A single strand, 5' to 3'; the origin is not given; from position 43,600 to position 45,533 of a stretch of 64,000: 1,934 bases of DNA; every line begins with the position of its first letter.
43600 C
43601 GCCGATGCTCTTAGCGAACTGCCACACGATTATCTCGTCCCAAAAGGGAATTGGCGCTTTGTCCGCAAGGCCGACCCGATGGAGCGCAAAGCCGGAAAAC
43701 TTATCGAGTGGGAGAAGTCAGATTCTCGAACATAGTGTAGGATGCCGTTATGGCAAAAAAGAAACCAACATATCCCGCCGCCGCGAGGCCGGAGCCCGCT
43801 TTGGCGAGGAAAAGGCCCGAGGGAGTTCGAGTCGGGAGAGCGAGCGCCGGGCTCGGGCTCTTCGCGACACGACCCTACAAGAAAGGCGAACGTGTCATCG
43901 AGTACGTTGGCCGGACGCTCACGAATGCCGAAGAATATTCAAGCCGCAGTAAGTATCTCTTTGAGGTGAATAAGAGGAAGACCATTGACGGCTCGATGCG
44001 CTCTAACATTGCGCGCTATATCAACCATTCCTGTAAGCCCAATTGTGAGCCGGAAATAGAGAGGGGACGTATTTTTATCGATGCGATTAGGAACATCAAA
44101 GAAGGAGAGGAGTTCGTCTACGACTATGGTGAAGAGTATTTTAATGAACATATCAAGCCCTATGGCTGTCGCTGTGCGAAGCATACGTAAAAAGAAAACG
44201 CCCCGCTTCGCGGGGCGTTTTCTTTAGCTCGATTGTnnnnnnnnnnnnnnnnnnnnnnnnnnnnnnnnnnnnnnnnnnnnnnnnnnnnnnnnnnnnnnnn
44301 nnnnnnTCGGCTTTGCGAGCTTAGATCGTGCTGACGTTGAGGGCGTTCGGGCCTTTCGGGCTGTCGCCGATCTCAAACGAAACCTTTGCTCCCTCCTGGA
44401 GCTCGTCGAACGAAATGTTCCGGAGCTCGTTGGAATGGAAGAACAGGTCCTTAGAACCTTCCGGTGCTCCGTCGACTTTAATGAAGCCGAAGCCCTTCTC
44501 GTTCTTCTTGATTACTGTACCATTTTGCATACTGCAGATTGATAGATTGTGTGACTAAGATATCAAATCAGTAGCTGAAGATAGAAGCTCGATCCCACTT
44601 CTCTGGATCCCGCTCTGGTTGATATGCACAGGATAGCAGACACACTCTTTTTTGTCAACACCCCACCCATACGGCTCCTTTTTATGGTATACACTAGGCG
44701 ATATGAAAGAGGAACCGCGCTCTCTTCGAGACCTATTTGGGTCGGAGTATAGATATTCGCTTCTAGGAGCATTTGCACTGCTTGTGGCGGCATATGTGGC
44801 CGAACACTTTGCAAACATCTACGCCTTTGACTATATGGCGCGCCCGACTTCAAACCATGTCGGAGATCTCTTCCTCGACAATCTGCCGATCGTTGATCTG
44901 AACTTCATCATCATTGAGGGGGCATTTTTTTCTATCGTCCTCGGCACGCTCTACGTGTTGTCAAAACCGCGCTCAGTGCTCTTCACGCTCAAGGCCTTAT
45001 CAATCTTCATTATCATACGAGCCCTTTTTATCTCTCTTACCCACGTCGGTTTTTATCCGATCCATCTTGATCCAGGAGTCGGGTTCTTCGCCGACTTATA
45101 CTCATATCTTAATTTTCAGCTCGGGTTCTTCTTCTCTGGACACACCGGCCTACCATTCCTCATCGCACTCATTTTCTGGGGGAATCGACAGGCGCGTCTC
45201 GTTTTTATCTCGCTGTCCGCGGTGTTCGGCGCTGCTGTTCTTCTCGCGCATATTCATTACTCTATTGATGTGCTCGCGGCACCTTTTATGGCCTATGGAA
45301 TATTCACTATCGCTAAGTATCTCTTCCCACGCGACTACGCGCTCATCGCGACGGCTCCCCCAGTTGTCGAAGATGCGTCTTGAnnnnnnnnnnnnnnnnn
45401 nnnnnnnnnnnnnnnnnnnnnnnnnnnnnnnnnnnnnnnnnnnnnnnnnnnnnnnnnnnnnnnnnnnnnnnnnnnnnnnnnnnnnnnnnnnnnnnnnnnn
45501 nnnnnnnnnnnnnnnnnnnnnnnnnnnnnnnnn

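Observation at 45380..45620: Textbook sigma-70 promoter driving a hairpin-rich non-coding transcript (candidate sRNA)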

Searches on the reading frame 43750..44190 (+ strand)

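Call 7: search_protein_families(library=pfam, proteins=[window:43750-44190:+], max_evalue=0.01)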
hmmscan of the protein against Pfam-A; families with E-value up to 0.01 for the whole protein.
window:43750-44190:+ (146 aa): 2 families
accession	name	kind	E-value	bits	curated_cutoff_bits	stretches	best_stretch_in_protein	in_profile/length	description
PF00856.33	SET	-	1.7e-24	86.7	22.4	1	34-127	1-105/105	SET domain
PF21549.2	PRDM2_PR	-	0.00057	20.1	27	1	32-133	10-119/123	PR domain zinc finger protein 2, PR domain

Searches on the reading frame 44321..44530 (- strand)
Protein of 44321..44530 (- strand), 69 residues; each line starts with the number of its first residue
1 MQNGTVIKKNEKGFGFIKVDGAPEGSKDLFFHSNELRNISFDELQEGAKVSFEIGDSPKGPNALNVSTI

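Call 7: search_protein_families(library=pfam, proteins=[window:44321-44530:-], max_evalue=0.01)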
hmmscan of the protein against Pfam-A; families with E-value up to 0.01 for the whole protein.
window:44321-44530:- (69 aa): 2 families
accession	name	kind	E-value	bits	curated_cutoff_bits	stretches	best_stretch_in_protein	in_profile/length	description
PF00313.28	CSD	-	1.2e-16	60.8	27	1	3-68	2-65/66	'Cold-shock' DNA-binding domain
PF08206.17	OB_RNB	-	3.2e-05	24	24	1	7-38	3-31/58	Ribonuclease B OB domain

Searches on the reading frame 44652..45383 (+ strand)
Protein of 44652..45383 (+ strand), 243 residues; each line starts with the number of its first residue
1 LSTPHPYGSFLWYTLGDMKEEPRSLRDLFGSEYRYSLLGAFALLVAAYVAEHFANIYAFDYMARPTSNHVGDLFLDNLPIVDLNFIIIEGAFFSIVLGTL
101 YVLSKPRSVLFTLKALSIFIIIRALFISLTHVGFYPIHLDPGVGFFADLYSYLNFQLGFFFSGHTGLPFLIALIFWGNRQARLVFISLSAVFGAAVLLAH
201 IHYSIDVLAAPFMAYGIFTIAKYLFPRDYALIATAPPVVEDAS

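Call 7: search_protein_families(library=pfam, proteins=[window:44652-45383:+], max_evalue=0.01)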
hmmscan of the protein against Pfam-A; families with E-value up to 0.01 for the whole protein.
window:44652-45383:+ (243 aa): 2 families
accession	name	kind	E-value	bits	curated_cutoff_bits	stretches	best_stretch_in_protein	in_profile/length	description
PF14360.12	PAP2_C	-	6.3e-06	27.1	27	1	160-220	6-71/74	PAP2 superfamily C-terminal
PF01569.27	PAP2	-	0.0045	17.2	27.2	1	160-227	51-127/130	PAP2 superfamily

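Call 10: find_encoding_contigs(protein=window:44652-45383:+, flank=5000, max_places=10)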
Protein window:44652-45383:+ (243 aa): no gene with exactly this product is on record in the collection.

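Call 12: find_related_loci(query=window:44652-45383:+, collection=genome_contigs, flank=4000)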
Query window:44652-45383:+ (243 aa) in genome_contigs; peptide patterns used: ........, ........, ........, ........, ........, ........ (x = any residue, [..] = any of these).
85 stretches matched a pattern; 41 encode a relative of the query (tblastn E <= 1e-3); 41 distinct loci.
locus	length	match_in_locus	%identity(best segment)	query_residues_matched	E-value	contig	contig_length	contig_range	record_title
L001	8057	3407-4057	76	19-235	3e-104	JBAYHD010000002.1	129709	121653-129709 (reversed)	MAG: Candidatus Paceibacterota bacterium isolate SO_2016_GW1_141 scaffold00310_OW334_2016, whole genome shotgun sequence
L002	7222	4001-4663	74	15-234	2e-101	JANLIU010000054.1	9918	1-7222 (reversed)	MAG: Candidatus Parcubacteria bacterium isolate S40-23 k99_266633, whole genome shotgun sequence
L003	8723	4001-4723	67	5-241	9e-97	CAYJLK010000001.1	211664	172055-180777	MAG TPA_asm: uncultured Candidatus Saccharibacteria bacterium isolate ERP124720_co1_118 genome assembly, contig: NODE_69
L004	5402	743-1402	69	17-236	1e-96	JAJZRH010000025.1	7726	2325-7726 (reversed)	MAG: bacterium isolate SKS1.bin80 NODE_16639_length_7726_cov_1.295697, whole genome shotgun sequence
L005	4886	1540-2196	67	18-236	4e-96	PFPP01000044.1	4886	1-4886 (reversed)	MAG: Candidatus Kaiserbacteria bacterium CG_4_10_14_0_2_um_filter_50_16 CG_4_10_14_0.2_scaffold_10839_c, whole genome sh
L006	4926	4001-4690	67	8-236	4e-96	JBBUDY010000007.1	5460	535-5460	MAG: Patescibacteria group bacterium isolate H32-bin018_1 H32_bin018_1_000000000007, whole genome shotgun sequence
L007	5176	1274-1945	68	17-243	6e-95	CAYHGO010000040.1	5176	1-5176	MAG TPA_asm: uncultured Candidatus Saccharibacteria bacterium isolate ERP119705_co12_96 genome assembly, contig: NODE_21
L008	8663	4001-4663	68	13-232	7e-94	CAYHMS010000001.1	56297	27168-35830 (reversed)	MAG TPA_asm: uncultured Candidatus Saccharibacteria bacterium isolate ERP119705_co13_291 genome assembly, contig: NODE_6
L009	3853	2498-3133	69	24-235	5e-94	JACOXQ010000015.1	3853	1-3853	MAG: Candidatus Kaiserbacteria bacterium isolate NC_groundwater_157_Ag_S-0.1um_53_9 S4_GD2017_2_S1_scaffold_18581, whole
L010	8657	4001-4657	66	14-232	5e-93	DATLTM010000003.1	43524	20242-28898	MAG TPA_asm: Candidatus Paceibacterota bacterium isolate SMAG_U13956 k141_541807, whole genome shotgun sequence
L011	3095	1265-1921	69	13-232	1e-91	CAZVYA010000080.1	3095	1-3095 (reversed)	MAG TPA_asm: uncultured Candidatus Saccharibacteria bacterium isolate SRP178908_co2_100 genome assembly, contig: NODE_29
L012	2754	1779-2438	63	19-238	2e-91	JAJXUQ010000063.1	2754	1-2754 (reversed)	MAG: bacterium isolate BP5.bin105 NODE_85617_length_2754_cov_1.446136, whole genome shotgun sequence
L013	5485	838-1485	65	19-233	2e-88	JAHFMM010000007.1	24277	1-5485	MAG: bacterium isolate nzgw457 NODE_1129_length_24278_cov_5.447282, whole genome shotgun sequence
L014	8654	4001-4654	62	19-236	3e-88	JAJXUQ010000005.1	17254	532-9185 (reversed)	MAG: bacterium isolate BP5.bin105 NODE_5463_length_17254_cov_1.987096, whole genome shotgun sequence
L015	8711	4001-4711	63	1-232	2e-87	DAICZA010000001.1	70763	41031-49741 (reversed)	MAG TPA_asm: bacterium isolate clean1989 NODE_1_length_70763_cov_4.086311, whole genome shotgun sequence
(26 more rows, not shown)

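Call 19: find_related_loci(query=window:44652-45383:+, collection=metagenome_contigs, flank=3000)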
Query window:44652-45383:+ (243 aa) in metagenome_contigs; peptide patterns used: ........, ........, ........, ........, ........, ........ (x = any residue, [..] = any of these).
156 stretches matched a pattern; 79 encode a relative of the query (tblastn E <= 1e-3); 79 distinct loci.
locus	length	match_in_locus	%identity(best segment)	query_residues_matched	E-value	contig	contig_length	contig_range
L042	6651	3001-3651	76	19-235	3e-104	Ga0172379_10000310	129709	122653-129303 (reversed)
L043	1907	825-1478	72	19-236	3e-104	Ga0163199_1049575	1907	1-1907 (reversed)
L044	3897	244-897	68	19-236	9e-97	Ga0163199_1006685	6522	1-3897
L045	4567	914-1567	68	19-236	3e-96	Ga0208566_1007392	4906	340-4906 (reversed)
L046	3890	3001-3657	67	18-236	5e-96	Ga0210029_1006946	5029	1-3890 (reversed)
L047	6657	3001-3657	67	18-236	6e-96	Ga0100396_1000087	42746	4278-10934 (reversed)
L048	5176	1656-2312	69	20-238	2e-95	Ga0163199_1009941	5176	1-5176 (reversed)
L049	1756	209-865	69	19-237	5e-101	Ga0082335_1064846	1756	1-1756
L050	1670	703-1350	67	19-234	3e-101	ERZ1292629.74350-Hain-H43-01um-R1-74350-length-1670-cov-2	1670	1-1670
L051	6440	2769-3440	68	17-243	5e-95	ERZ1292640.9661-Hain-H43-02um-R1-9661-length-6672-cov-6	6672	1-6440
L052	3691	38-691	67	18-232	9e-95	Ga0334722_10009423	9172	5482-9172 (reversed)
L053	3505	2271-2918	70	18-233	6e-96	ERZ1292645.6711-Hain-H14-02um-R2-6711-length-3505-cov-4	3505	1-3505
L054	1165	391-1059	67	17-238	2e-102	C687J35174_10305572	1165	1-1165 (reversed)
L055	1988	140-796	70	24-243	6e-99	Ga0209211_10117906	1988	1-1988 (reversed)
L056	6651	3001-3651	69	24-238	3e-94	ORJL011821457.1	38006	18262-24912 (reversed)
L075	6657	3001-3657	66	19-237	4e-89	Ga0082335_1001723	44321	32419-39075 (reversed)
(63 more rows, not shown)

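Call 45: search_protein_families(library=pfam, proteins=[L075:3766-4260:+, L049:975-1550:+, L056:3749-3946:+], max_evalue=0.1)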
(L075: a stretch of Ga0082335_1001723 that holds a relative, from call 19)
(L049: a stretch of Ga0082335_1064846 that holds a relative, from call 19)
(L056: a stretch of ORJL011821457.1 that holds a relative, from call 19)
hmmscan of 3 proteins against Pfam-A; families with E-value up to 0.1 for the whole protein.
L075:3766-4260:+ (165 aa): 0 families

L049:975-1550:+ (192 aa): 0 families

L056:3749-3946:+ (66 aa): 0 families

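Call 46: search_protein_families(library=ncbifam, proteins=[L075:3766-4260:+, window:44652-45383:+], max_evalue=0.1)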
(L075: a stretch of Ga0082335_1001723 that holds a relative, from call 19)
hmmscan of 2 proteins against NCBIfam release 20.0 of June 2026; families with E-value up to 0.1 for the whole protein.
L075:3766-4260:+ (165 aa): 0 families

window:44652-45383:+ (243 aa): 0 families

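Call 47: find_homologous_proteins(query=window:44652-45383:+, max_evalue=1e-40)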
Query window:44652-45383:+ (243 aa): 750 proteins with E <= 1e-40 among 4483 candidates; the best 120 are listed.
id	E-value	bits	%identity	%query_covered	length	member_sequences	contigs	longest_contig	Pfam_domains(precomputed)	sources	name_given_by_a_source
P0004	1.4e-139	482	100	93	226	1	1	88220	PF14360.13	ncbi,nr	ncbi:MAG: hypothetical protein NUV60_03505 [Patescibacteria group bacterium]|nr:hypothetical protein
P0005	1.4e-117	410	87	90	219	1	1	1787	PF14360.13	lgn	-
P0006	1.4e-109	383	82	88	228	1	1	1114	PF14360.13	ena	-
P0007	5.8e-99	349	76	89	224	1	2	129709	PF14360.13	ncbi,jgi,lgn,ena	ncbi:MAG: phosphatase PAP2-related protein [Candidatus Paceibacterota bacterium]|jgi:hypothetical pr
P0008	1.2e-96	341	74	89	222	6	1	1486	PF14360.13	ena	-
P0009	2.3e-96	340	72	90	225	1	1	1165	PF14360.13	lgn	-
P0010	3.4e-96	340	75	88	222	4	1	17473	PF14360.13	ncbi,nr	ncbi:MAG: phosphatase PAP2-related protein, partial [bacterium]|nr:phosphatase PAP2-related protein 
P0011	5.2e-95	336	68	95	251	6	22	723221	PF14360.13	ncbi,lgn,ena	-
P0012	3.5e-94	333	74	89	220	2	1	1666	PF14360.13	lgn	-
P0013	4.4e-94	333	71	89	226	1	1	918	PF14360.13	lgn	-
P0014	6.4e-94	332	71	89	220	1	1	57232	PF14360.13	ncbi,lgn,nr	ncbi:MAG: phosphatase PAP2-related protein [bacterium]|nr:phosphatase PAP2-related protein [bacteriu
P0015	7.1e-93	329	70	91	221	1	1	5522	PF14360.13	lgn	-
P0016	7.3e-93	329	70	91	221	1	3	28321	PF14360.13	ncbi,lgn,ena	-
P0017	3.5e-92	327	72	90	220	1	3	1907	PF14360.13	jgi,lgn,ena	-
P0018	1.3e-91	325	70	88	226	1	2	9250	PF14360.13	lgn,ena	-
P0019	2.9e-91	324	69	91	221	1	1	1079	PF14360.13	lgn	-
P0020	2.9e-91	323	70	91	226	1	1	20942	PF14360.13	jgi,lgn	jgi:hypothetical protein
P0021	3.9e-91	323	71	87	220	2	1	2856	PF14360.13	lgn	-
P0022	4.9e-91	323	70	92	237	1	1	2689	PF14360.13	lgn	-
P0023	5.5e-91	323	69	91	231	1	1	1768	PF14360.13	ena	-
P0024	6.4e-91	322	70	89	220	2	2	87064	PF14360.13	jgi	jgi:hypothetical protein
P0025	8.2e-91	322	69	89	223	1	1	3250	PF14360.13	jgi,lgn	jgi:hypothetical protein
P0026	8.9e-91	322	69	89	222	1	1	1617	PF14360.13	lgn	-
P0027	9.0e-91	322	69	90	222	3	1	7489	PF14360.13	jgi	jgi:hypothetical protein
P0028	9.2e-91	322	69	90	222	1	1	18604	PF14360.13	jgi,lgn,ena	-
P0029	1.0e-90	322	72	86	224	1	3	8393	PF14360.13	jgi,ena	-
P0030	1.2e-90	321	69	91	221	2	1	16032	PF14360.13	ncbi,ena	-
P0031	2.3e-90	321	72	86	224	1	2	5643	PF14360.13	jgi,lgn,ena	-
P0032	2.7e-90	320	68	90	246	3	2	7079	PF14360.13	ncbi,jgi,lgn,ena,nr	ncbi:hypothetical protein D4R49_01510 [bacterium]|nr:MAG: hypothetical protein D4R49_01510 [bacteriu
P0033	3.4e-90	320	71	87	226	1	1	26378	PF14360.13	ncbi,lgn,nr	ncbi:MAG: phosphatase PAP2-related protein [bacterium]|nr:phosphatase PAP2-related protein [bacteriu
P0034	3.5e-90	320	71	88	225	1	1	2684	PF14360.13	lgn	-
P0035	3.6e-90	320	69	90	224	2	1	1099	PF14360.13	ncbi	-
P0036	3.7e-90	320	69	90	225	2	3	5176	PF14360.13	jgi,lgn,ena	-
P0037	3.9e-90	320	68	90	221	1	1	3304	PF14360.13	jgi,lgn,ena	-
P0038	4.2e-90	320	69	90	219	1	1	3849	PF14360.13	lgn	-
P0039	4.4e-90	320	68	89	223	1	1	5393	PF14360.13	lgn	-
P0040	4.6e-90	320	67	89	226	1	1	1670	PF14360.13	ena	-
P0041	6.1e-90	319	69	94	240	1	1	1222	PF14360.13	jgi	jgi:hypothetical protein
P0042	7.7e-90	319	69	93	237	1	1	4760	PF14360.13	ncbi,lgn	-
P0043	8.7e-90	319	69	88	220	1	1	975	PF14360.13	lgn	-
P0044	8.8e-90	319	68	91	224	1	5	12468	PF14360.13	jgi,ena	-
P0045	1.1e-89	318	68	89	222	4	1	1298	PF14360.13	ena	-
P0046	1.2e-89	318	69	89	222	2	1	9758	PF14360.13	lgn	-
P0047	1.3e-89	318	69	88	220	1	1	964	PF14360.13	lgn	-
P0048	1.3e-89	318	70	87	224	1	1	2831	PF14360.13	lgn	-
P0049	1.4e-89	318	69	90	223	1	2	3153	PF14360.13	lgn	-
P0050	2.1e-89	317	70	88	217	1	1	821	PF14360.13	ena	-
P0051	2.9e-89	317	70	91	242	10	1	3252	PF14360.13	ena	-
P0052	2.9e-89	317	68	93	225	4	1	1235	PF14360.13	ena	-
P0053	3.3e-89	317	64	96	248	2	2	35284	PF14360.13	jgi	-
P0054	3.4e-89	317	70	86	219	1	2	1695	PF14360.13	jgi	jgi:hypothetical protein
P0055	3.9e-89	317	67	88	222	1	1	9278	PF14360.13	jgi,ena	-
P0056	3.9e-89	317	71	86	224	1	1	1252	PF14360.13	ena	-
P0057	5.9e-89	316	69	88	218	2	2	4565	PF14360.13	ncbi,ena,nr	ncbi:MAG: hypothetical protein G01um101491_319 [Parcubacteria group bacterium Gr01-1014_91]|nr:MAG: 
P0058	6.5e-89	316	69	88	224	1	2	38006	PF14360.13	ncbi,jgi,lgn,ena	-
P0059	9.2e-89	315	67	90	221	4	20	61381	PF14360.13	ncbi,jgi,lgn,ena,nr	ncbi:hypothetical protein COZ83_02150 [Candidatus Kaiserbacteria bacterium CG_4_8_14_3_um_filter_50_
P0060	1.0e-88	315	70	88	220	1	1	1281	PF14360.13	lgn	-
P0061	1.2e-88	315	69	88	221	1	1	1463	PF14360.13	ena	-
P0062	1.3e-88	315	70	89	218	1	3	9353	PF14360.13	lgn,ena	-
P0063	1.4e-88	315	67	89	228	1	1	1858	PF14360.13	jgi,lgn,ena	-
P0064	2.3e-88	314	69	87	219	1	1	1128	PF14360.13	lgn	-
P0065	3.0e-88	314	70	88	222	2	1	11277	PF14360.13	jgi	jgi:PAP2 superfamily C-terminal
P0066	3.2e-88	314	69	87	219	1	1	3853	PF14360.13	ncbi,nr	ncbi:hypothetical protein HYT04_00420 [Candidatus Kaiserbacteria bacterium]|nr:hypothetical protein 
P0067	3.8e-88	313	69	88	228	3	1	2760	PF14360.13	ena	-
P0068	4.8e-88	313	69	87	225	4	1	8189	PF14360.13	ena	-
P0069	5.2e-88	313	70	88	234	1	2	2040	PF14360.13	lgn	-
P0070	5.2e-88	313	69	87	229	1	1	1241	PF14360.13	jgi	jgi:hypothetical protein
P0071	5.4e-88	313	66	88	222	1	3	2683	PF14360.13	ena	-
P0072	5.8e-88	313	69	88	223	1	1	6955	PF14360.13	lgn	-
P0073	7.9e-88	312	67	88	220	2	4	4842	PF14360.13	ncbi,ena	ncbi:MAG: phosphatase PAP2-related protein [Patescibacteria group bacterium]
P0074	1.1e-87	312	68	88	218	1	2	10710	PF14360.13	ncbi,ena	-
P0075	1.1e-87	312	68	88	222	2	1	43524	PF14360.13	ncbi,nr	ncbi:MAG TPA: phosphatase PAP2-related protein [Candidatus Paceibacterota bacterium]|nr:phosphatase 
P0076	1.7e-87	311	69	88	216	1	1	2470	PF14360.13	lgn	-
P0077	1.9e-87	311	67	91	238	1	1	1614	PF14360.13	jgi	jgi:hypothetical protein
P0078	1.9e-87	311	68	90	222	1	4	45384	PF14360.13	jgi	jgi:PAP2 superfamily C-terminal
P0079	2.0e-87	311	69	89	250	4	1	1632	PF14360.13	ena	-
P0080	2.3e-87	311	70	88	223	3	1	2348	PF14360.13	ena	-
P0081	2.6e-87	311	68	88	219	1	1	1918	PF14360.13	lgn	-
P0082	2.8e-87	310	68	89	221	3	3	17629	PF14360.13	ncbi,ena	-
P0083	3.6e-87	310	67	90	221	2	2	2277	PF14360.13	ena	-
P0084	3.6e-87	310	68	90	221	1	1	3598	PF14360.13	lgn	-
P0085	3.7e-87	310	69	89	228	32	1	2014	PF14360.13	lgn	-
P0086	3.8e-87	310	70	86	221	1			PF14360.13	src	-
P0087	4.6e-87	310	67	87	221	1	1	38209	PF14360.13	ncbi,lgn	-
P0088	6.1e-87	309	69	86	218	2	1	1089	PF14360.13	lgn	-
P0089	6.4e-87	309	66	89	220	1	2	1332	PF14360.13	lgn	-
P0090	6.5e-87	309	67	92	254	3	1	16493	PF14360.13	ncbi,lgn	-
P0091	6.5e-87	309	68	90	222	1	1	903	PF14360.13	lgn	-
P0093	8.0e-87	309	66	91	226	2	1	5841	PF14360.13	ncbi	-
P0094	9.1e-87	309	69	87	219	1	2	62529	PF14360.13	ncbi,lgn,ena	-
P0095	9.6e-87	309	66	90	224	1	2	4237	PF14360.13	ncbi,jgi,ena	-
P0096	1.3e-86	308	69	88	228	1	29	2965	PF14360.13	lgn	-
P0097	1.4e-86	308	67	91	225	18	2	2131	PF14360.13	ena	-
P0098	1.9e-86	308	67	90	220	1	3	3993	PF14360.13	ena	-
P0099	2.0e-86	308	68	89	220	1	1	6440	PF14360.13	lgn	-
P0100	2.6e-86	307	67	91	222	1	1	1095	PF14360.13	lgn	-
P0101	2.9e-86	307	68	88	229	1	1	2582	PF14360.13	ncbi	-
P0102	3.1e-86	307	66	91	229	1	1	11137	PF14360.13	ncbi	-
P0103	3.9e-86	307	63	93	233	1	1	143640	PF14360.13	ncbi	ncbi:MAG: phosphatase PAP2-related protein [Minisyncoccota bacterium]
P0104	4.6e-86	306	65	90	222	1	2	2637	PF14360.13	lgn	-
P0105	5.5e-86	306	69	91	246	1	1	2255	PF14360.13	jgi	jgi:hypothetical protein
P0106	5.8e-86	306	67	88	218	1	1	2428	PF14360.13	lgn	-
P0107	6.0e-86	306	66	91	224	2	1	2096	PF14360.13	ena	-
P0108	6.0e-86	306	65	90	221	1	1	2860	PF14360.13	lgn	-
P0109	6.2e-86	306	69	87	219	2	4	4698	PF14360.13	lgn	-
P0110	6.5e-86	306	69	88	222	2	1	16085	PF14360.13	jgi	jgi:hypothetical protein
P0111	7.1e-86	306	66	89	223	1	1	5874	PF14360.13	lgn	-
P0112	1.1e-85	305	69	85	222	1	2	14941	PF14360.13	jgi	jgi:hypothetical protein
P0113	1.2e-85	305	68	87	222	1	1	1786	PF14360.13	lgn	-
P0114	1.3e-85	305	66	91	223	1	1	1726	PF14360.13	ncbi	-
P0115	1.3e-85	305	71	85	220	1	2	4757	PF14360.13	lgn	-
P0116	1.3e-85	305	67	87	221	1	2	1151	PF14360.13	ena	-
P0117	1.5e-85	305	70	86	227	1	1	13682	PF14360.13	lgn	-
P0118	1.6e-85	305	68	88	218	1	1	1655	PF14360.13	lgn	-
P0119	1.9e-85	304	64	91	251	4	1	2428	PF14360.13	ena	-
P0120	2.3e-85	304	68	91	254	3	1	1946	PF14360.13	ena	-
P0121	2.4e-85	304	69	88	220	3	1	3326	PF14360.13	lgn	-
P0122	2.4e-85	304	64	92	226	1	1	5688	PF14360.13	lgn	-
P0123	3.4e-85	304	67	90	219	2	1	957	PF14360.13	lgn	-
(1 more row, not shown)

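Call 48: find_encoding_contigs(protein=P0005, flank=3000, max_places=4)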
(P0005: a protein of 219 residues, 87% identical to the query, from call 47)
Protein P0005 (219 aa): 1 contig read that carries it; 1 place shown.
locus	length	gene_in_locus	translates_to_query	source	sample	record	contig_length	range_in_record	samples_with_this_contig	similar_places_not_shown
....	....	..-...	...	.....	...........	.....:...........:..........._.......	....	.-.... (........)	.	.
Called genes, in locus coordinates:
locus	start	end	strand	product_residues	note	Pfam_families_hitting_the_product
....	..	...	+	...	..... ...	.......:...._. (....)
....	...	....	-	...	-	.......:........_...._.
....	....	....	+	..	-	?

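Call 49: find_encoding_contigs(protein=P0006, flank=3000, max_places=4)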
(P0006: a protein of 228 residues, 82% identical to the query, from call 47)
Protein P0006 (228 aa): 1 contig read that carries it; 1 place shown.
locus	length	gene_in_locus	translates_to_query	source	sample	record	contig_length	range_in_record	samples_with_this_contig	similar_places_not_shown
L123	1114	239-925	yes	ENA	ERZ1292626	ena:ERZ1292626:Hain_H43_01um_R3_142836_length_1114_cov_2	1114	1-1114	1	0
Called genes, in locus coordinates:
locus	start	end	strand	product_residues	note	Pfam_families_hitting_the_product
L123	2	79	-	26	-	?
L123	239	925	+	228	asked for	PF14360:PAP2_C (weak)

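Call 50: find_encoding_contigs(protein=P0004, flank=2500, max_places=3)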
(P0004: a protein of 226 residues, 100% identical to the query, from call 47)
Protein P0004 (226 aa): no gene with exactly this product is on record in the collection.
